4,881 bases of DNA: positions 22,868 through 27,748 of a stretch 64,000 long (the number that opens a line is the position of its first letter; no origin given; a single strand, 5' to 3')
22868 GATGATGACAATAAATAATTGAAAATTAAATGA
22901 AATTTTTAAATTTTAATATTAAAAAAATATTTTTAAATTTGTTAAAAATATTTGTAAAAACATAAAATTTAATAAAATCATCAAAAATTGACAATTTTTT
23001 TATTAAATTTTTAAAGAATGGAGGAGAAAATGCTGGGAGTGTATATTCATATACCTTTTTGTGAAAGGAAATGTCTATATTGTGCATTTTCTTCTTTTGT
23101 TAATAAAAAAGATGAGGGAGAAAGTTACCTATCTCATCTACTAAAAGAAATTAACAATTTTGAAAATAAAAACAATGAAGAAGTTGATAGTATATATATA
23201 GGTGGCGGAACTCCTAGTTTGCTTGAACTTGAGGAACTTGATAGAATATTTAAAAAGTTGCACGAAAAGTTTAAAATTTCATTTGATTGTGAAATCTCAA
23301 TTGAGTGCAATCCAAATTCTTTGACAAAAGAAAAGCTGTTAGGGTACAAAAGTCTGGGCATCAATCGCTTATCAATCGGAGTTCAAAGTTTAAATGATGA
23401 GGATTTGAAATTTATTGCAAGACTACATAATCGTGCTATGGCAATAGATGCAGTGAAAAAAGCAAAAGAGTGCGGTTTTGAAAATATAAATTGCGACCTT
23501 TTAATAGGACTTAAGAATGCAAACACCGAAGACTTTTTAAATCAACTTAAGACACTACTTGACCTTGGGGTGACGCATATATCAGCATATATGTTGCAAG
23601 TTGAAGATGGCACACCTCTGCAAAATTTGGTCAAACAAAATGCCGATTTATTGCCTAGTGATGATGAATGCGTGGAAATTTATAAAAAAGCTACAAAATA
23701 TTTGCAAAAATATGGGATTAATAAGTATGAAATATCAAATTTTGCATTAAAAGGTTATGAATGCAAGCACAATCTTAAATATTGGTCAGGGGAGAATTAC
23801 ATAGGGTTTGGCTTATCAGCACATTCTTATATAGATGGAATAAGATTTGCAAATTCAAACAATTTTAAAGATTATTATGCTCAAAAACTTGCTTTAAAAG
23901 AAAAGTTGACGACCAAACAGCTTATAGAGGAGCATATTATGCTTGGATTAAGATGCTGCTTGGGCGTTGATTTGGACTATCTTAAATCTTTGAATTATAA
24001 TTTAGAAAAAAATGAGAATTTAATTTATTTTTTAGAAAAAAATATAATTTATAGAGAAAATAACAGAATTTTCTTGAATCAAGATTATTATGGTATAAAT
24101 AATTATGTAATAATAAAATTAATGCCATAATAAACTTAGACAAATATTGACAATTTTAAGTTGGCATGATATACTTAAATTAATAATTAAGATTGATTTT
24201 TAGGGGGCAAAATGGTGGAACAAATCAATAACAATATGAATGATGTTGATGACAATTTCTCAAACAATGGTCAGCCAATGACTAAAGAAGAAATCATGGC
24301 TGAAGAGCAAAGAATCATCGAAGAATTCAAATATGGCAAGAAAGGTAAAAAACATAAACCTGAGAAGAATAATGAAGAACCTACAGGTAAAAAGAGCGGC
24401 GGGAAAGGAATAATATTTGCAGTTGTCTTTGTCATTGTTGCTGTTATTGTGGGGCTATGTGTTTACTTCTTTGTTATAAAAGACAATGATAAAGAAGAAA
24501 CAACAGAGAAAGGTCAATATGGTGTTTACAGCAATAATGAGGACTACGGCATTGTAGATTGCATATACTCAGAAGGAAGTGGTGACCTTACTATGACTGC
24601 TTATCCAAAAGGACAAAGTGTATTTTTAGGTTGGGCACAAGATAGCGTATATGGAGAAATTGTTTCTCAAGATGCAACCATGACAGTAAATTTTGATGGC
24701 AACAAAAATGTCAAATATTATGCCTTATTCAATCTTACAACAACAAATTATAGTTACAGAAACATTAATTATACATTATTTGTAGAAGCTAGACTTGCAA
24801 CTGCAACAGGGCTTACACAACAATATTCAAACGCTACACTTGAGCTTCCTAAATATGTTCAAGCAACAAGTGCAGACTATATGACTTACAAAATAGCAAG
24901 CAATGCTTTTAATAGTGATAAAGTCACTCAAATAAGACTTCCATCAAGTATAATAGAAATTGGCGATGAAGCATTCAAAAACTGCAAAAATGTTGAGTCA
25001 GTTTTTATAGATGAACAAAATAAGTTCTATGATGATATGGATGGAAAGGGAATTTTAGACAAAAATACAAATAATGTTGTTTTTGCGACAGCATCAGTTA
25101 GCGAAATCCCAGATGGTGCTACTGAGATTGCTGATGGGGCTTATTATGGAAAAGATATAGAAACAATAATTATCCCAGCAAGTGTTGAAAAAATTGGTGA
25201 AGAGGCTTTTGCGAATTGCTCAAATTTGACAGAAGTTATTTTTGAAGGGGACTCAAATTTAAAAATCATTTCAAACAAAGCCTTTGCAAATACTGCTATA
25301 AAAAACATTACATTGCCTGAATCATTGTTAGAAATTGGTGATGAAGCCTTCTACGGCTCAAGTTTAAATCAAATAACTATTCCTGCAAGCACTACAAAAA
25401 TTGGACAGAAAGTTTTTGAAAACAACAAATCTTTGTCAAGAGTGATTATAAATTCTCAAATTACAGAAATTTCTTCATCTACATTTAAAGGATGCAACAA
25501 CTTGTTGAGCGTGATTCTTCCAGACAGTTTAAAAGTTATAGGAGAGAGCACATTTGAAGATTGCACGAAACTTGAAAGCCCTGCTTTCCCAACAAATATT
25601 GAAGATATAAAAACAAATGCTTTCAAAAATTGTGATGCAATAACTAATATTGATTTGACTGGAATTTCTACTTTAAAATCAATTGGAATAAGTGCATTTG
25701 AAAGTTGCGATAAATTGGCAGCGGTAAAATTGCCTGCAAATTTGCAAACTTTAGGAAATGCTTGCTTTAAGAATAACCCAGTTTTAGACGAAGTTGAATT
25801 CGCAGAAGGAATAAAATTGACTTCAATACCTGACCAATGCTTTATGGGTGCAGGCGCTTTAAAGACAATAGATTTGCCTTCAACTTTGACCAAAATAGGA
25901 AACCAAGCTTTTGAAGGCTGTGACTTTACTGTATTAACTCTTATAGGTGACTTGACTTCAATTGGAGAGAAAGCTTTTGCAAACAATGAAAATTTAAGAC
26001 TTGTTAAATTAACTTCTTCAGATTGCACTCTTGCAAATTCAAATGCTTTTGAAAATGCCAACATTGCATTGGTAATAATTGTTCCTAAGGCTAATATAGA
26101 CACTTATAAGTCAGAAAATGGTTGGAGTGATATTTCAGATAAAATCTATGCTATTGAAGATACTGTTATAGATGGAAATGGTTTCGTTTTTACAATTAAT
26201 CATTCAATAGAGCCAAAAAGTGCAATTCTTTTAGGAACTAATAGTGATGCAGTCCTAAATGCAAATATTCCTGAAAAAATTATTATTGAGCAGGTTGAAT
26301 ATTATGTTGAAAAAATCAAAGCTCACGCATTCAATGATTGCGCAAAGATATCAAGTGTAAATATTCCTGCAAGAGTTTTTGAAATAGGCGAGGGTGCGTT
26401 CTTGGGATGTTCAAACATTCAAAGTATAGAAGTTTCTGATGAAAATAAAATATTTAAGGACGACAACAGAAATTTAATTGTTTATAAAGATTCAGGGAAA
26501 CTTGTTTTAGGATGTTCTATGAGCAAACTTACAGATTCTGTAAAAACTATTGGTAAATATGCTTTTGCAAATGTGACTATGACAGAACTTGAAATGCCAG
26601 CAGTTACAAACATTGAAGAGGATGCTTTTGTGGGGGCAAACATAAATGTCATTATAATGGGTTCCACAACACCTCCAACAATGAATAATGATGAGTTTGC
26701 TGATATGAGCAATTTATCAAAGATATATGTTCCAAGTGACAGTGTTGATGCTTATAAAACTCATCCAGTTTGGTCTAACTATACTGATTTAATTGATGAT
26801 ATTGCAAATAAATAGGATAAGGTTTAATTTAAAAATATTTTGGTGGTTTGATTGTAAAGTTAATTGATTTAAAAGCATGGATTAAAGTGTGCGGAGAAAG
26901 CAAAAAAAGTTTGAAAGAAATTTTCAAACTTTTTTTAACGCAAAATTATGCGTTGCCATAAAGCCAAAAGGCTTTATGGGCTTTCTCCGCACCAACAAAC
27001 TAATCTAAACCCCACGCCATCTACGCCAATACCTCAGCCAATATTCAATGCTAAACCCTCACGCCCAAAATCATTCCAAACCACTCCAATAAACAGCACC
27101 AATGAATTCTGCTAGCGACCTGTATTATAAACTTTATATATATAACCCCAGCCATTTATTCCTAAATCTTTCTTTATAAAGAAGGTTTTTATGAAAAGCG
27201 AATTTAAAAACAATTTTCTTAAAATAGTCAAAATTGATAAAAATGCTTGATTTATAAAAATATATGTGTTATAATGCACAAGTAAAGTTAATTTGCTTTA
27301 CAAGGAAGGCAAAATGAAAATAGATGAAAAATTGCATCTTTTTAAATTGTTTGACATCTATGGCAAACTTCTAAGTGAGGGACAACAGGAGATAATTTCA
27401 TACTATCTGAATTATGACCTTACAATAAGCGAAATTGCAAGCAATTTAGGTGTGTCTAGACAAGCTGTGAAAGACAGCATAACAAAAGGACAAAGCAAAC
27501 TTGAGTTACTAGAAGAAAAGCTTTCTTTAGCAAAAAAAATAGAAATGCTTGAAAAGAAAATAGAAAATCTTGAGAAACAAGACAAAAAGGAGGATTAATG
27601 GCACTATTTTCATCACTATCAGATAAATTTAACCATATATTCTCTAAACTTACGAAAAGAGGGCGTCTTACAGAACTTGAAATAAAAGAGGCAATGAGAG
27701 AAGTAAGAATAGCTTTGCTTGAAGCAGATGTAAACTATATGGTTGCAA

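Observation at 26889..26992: Near-perfect four-way junction (cloverleaf-like) element between the LRR gene and ylxM-ffh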

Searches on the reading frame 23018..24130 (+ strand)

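Call 83: search_protein_families(library=pfam, proteins=[window:23018-24130:+])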
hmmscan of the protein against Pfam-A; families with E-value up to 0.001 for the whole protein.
window:23018-24130:+ (370 aa): 2 families
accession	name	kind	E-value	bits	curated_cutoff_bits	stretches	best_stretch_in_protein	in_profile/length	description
PF04055.27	Radical_SAM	-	1.2e-26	94.3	29.5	1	9-175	1-161/166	Radical SAM superfamily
PF06969.22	HemN_C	-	0.00025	21.5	24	1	297-321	1-25/67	HemN C-terminal domain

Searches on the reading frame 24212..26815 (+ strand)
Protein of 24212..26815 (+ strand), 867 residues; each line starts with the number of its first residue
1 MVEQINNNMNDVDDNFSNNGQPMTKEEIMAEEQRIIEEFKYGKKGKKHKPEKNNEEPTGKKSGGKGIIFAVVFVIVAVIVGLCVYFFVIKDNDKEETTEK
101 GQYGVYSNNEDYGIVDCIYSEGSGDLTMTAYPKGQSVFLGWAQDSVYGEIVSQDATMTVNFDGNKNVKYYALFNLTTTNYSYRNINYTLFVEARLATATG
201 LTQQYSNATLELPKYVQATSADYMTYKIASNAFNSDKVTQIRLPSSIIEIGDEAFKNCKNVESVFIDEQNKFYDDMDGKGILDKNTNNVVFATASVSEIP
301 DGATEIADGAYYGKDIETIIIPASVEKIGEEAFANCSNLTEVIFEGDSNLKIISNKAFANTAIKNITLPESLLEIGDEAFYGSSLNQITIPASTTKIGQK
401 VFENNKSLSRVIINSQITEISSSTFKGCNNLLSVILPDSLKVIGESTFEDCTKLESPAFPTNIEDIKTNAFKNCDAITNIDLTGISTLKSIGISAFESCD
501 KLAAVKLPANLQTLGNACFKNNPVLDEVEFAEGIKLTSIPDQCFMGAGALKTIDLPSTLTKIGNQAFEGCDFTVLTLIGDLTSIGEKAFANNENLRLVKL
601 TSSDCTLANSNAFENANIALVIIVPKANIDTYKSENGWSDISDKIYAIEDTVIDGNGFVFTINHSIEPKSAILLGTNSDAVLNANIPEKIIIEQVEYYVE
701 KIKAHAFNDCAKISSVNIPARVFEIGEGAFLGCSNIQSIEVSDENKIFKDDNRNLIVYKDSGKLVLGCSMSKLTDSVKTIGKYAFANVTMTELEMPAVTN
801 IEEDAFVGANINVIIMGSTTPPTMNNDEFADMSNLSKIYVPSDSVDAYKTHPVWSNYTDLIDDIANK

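Call 83: search_protein_families(library=pfam, proteins=[window:24212-26815:+])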
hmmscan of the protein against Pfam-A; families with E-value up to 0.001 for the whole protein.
window:24212-26815:+ (867 aa): 2 families
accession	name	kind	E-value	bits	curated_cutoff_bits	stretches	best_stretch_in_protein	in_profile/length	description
PF13306.12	LRR_5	-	1.1e-100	332.9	27.7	6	304-431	1-126/127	BspA type Leucine rich repeat region (6 copies)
PF13855.12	LRR_8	-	8.3e-20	70.8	27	0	414-455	10-52/61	Leucine rich repeat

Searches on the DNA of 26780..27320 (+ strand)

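Call 16: search_rna_families(source=window, start=26780, end=27320, threshold=evalue, max_evalue=10)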
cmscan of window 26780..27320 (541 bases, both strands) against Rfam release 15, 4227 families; matches with E-value up to 10: 6.
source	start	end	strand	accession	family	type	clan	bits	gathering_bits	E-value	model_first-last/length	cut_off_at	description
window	26886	26945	+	RF00121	MicC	Gene; sRNA;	-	17.9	90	4.7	1-123/123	no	MicC RNA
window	26898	26983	+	RF01194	sn2903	Gene; snRNA; snoRNA; CD-box;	CL00066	15.8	50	1.1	1-91/91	no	Small nucleolar RNA sn2903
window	26900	26938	-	RF00896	mir-787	Gene; miRNA;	-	15.6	57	4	1-72/72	no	mir-787 microRNA precursor family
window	26902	26952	+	RF02909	rli117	Gene; sRNA;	-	12.3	87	1.4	1-272/272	no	Listeria sRNA rli117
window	26898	26936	+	RF00125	IS128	Gene; sRNA;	-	11.8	80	9.2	160-198/209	no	IS128 RNA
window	26902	26953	-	RF02671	Ysr35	Gene; sRNA;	-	8.9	428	4.3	1-339/339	no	Yersinia sRNA 35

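Call 74: search_dna_similar(query=window:26850-27130:+, collection=plasmids, mode=distant, max_rows=8)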
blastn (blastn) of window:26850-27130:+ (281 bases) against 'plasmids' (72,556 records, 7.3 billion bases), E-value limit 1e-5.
No match.

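Call 75: search_dna_similar(query=window:26850-27130:+, collection=phages, mode=distant, max_rows=8)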
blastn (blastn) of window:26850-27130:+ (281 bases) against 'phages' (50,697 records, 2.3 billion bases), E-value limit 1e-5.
No match.
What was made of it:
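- Tried and rejected: No match (calls 74, 75).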

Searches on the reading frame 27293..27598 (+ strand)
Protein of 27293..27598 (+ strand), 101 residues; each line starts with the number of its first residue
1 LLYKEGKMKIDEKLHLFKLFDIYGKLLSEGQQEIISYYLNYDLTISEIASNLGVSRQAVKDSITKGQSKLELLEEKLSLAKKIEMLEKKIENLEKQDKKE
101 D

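Call 83: search_protein_families(library=pfam, proteins=[window:27293-27598:+])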
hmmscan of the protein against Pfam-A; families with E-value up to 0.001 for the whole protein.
window:27293-27598:+ (101 aa): 3 families
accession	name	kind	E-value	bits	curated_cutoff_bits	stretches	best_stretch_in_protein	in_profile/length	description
PF04297.20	UPF0122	-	5.8e-19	68.7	22.7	1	11-99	2-90/101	Putative helix-turn-helix protein, YlxM / p13 like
PF04545.22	Sigma70_r4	-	8.5e-08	32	24.1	1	27-70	5-48/50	Sigma-70, region 4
PF08281.18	Sigma70_r4_2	-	1.2e-05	25.3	25.7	1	27-65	11-49/54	Sigma-70, region 4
